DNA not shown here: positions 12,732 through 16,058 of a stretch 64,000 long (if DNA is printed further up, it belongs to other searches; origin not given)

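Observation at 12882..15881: ~1000-aa secreted HEFGH zinc metalloprotease combining dockerin-like Ca-binding repeats and CARDB-like repeats, at the head of the surface-protein array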

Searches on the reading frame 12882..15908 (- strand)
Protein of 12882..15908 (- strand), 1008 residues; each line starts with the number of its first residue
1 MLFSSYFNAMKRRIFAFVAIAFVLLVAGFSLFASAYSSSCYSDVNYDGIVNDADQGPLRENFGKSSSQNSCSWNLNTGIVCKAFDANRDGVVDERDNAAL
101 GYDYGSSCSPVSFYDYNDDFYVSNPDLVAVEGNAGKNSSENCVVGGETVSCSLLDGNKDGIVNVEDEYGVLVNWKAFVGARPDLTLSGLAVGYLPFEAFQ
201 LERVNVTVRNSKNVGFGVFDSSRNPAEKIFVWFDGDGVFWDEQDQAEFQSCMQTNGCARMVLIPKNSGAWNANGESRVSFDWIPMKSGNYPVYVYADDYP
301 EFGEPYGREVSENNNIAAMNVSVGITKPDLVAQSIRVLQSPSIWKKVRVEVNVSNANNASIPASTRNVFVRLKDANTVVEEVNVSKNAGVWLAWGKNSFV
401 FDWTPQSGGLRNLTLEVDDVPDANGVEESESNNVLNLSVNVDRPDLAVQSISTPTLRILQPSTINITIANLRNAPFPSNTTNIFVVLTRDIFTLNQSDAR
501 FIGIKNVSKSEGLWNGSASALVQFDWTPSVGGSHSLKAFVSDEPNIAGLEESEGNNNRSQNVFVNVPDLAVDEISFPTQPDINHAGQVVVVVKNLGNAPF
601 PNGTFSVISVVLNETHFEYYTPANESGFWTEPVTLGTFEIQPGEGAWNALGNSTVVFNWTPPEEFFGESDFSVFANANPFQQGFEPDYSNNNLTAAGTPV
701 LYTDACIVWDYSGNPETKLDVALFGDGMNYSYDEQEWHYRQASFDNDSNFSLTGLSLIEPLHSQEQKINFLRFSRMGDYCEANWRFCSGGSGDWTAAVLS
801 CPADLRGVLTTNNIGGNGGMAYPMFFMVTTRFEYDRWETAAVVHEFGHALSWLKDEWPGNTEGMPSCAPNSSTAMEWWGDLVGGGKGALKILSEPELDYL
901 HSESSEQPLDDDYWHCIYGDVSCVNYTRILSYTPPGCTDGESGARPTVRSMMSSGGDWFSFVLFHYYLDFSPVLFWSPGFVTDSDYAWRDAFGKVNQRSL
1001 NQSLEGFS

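Call 3: search_protein_families(library=pfam, proteins=[window:12882-15908:-], max_evalue=1)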
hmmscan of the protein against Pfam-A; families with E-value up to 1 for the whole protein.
window:12882-15908:- (1008 aa): 7 families
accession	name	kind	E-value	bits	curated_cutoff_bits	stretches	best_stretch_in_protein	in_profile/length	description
PF07705.17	CARDB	-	5e-12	46.4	22.7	3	327-435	1-99/101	CARDB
PF09471.16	Peptidase_M64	-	0.00023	20.9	26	1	800-862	108-165/302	IgA Peptidase M64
PF17995.8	GH101_N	-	0.0084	16.2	25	1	210-243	63-96/180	Endo-alpha-N-acetylgalactosaminidase N-terminal domain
PF07495.19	Y_Y_Y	-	0.013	15.9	26.6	1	266-298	17-48/65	Y_Y_Y domain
PF00404.24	Dockerin_1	-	0.015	15.9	22.9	1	41-99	1-51/57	Dockerin type I domain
PF13202.12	EF-hand_5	-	0.23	11.5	25.9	0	82-93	6-17/25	EF hand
PF00036.39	EF-hand_1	-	0.4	10.8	25.4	0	82-94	7-19/29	EF hand domain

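Call 4: search_protein_families(library=ncbifam, proteins=[window:12882-15908:-], max_evalue=1)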
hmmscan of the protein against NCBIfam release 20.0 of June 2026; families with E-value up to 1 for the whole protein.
window:12882-15908:- (1008 aa): 0 families

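Call 8: find_homologous_proteins(query=window:12882-15908:-)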
Query window:12882-15908:- (1008 aa): 1 proteins with E <= 0.001 among 8000 candidates.
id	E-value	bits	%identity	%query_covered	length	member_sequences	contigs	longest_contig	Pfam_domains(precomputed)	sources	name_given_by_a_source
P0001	0.0e+0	2350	100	100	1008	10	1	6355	PF07705.18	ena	-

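Call 9: search_solved_structures(query=window:12882-15908:-, max_evalue=1, show_alignments=3)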
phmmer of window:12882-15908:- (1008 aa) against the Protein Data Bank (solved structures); distinct sequences matched with E-value up to 1: 4.
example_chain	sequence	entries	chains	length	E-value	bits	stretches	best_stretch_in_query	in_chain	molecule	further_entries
3idu_A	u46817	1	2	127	0.08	13.9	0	277-323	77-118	Uncharacterized protein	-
2kl6_A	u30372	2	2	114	0.11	13.5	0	276-323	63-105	Uncharacterized protein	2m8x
2y3n_B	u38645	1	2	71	0.23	12.4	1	42-108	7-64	CELLULOSOMAL FAMILY-48 PROCESSIVE GLYCOSIDE HYDROLASE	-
4df9_A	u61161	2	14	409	0.78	10.6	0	812-864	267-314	putative peptidase | Lipoprotein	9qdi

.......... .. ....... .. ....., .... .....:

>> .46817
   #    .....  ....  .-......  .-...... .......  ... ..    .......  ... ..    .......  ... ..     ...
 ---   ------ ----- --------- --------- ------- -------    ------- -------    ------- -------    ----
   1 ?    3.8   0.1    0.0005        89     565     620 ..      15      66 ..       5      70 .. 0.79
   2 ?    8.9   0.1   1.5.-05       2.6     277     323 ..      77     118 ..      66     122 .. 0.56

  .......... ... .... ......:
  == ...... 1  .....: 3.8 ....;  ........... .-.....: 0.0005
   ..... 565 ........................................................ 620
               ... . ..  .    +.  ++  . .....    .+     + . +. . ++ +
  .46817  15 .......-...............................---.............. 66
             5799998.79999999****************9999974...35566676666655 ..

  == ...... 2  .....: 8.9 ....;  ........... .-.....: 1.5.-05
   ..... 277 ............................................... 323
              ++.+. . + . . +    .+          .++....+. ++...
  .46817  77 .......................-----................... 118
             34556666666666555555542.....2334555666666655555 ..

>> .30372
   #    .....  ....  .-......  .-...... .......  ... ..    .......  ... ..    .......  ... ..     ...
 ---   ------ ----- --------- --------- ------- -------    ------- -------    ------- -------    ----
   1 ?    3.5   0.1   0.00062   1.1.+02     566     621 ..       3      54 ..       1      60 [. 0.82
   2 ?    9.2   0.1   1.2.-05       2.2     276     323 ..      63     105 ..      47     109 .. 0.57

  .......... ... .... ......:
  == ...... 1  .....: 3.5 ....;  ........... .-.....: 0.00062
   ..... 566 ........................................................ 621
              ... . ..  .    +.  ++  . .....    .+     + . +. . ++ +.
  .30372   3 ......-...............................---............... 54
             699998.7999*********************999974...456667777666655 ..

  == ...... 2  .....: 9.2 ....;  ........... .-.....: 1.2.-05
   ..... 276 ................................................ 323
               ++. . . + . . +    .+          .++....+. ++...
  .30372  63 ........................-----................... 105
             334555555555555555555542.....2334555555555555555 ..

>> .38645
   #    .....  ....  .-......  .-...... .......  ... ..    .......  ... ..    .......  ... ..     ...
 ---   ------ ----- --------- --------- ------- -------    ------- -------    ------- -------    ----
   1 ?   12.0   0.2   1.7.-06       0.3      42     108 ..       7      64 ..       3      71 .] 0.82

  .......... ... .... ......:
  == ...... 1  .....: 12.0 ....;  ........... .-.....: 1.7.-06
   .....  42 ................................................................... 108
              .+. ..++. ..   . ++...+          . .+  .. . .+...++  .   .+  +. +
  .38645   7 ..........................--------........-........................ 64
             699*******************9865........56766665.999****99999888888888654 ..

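Call 14: find_encoding_contigs(protein=P0001, flank=10000)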
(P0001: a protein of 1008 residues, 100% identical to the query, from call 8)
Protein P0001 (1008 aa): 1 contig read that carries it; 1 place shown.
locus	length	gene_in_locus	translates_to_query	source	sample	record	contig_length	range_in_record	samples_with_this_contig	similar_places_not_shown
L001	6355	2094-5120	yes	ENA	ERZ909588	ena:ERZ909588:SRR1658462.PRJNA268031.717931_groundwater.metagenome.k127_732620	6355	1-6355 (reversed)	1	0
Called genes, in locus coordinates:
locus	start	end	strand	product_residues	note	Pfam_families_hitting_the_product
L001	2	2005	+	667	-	?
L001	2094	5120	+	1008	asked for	PF07705:CARDB (faint)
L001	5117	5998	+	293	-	-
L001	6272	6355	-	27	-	?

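Call 27: list_cluster_members(proteins=[window:12882-15908:-, window:15997-18456:-, window:12004-12885:-, window:10707-11951:-, window:7617-8984:-, window:5735-7615:-, window:4306-5193:-, window:9561-10688:-, window:33940-37344:-, window:61255-63651:+])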
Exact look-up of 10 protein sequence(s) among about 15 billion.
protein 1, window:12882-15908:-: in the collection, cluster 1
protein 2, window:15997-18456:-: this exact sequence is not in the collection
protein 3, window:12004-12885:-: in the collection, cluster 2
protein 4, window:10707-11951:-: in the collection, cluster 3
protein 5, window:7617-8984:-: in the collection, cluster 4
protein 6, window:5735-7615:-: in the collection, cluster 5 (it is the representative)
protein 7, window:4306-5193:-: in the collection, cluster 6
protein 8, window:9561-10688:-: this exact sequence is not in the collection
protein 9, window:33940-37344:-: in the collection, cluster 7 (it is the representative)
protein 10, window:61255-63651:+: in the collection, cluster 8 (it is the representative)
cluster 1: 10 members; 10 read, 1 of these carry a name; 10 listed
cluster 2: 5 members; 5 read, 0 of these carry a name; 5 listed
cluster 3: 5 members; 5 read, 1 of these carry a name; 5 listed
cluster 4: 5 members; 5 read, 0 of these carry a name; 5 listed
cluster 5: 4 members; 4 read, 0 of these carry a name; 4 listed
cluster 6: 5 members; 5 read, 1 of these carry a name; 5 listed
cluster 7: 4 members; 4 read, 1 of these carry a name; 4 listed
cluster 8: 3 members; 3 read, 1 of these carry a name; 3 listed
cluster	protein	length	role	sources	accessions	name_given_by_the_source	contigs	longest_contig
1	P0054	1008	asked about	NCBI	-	-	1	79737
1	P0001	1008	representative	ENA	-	-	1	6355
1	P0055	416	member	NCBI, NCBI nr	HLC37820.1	MAG TPA: hypothetical protein VJI71_00010, partial [Candidatus Norongarragalinales ... | hypothetical protein [Candidatus Norongarragalinales archaeon]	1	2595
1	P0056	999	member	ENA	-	-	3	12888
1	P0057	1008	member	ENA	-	-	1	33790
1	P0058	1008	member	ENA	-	-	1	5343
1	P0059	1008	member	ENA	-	-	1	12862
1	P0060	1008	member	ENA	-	-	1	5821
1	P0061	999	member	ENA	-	-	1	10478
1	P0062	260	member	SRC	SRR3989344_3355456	-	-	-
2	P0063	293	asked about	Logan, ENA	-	-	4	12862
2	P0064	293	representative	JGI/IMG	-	-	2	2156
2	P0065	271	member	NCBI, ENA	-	-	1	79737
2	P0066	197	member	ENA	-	-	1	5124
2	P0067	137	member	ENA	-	-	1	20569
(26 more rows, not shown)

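Call 68: find_related_loci(query=A7, collection=metagenome_contigs, flank=5000)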
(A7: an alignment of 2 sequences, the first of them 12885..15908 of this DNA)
Query A7 (1008 aa) in metagenome_contigs; peptide patterns used: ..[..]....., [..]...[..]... (x = any residue, [..] = any of these).
86 stretches matched a pattern, but none encodes a relative of the query by tblastn (E <= 1e-3).
